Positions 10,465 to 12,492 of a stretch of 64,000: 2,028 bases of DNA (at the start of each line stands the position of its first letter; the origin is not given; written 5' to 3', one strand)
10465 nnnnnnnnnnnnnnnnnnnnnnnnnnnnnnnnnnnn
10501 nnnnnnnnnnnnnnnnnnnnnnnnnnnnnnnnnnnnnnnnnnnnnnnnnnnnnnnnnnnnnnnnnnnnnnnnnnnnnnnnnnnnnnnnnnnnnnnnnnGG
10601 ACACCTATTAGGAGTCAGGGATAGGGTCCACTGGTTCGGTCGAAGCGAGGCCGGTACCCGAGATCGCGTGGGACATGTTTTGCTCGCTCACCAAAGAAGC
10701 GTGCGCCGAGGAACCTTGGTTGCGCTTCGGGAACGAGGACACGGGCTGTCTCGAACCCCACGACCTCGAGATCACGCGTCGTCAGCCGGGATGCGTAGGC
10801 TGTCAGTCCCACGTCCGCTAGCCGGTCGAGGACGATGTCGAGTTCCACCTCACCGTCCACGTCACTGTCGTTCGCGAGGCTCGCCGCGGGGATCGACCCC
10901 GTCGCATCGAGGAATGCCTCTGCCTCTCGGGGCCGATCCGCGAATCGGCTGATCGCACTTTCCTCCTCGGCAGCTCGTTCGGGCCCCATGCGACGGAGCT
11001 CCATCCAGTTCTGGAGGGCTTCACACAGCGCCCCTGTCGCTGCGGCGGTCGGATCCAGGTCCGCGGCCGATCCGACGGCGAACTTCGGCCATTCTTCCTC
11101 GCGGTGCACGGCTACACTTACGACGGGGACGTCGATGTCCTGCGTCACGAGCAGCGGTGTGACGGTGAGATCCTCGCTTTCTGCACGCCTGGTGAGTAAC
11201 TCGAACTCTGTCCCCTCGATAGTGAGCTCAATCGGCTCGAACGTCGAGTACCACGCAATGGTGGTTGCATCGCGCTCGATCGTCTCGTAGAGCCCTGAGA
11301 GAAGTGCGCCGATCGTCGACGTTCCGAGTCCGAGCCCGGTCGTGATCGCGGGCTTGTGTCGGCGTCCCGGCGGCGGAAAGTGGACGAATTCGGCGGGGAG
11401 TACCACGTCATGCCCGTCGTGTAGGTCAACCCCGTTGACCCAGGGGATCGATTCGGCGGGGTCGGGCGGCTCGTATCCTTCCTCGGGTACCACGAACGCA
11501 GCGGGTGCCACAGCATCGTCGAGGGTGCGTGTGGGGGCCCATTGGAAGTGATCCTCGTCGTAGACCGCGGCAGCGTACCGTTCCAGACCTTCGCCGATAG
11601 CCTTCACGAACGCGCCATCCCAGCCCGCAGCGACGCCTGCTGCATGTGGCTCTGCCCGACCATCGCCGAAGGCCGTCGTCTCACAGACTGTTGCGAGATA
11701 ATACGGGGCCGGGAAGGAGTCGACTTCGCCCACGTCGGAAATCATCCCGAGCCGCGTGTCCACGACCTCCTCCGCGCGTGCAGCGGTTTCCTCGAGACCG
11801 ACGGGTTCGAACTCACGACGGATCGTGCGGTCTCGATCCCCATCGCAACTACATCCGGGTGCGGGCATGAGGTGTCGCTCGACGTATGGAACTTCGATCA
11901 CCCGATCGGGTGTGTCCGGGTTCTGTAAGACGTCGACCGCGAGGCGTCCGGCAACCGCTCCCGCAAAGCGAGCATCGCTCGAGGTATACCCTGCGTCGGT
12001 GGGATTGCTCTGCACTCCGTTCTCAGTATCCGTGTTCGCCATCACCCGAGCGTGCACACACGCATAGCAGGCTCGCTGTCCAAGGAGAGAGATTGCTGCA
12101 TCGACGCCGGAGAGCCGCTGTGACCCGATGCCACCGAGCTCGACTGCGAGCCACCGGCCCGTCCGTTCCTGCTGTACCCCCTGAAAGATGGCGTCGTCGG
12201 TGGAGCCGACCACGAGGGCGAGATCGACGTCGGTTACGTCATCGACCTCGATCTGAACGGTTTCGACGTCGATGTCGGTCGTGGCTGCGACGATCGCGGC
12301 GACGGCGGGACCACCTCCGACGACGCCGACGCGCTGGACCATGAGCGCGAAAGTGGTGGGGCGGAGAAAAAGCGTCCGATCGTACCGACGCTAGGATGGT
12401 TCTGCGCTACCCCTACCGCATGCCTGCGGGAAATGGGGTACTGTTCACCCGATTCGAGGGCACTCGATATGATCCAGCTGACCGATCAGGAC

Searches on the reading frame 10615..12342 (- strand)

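Call 39: search_protein_families(library=pfam, proteins=[window:10615-12342:-], max_evalue=0.001)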
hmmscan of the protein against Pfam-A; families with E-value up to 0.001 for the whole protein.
window:10615-12342:- (575 aa): 1 family
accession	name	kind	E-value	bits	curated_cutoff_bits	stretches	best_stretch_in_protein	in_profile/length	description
PF02624.21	YcaO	-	1.4e-47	163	25.7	1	239-540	5-324/325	YcaO cyclodehydratase, ATP-ad Mg2+-binding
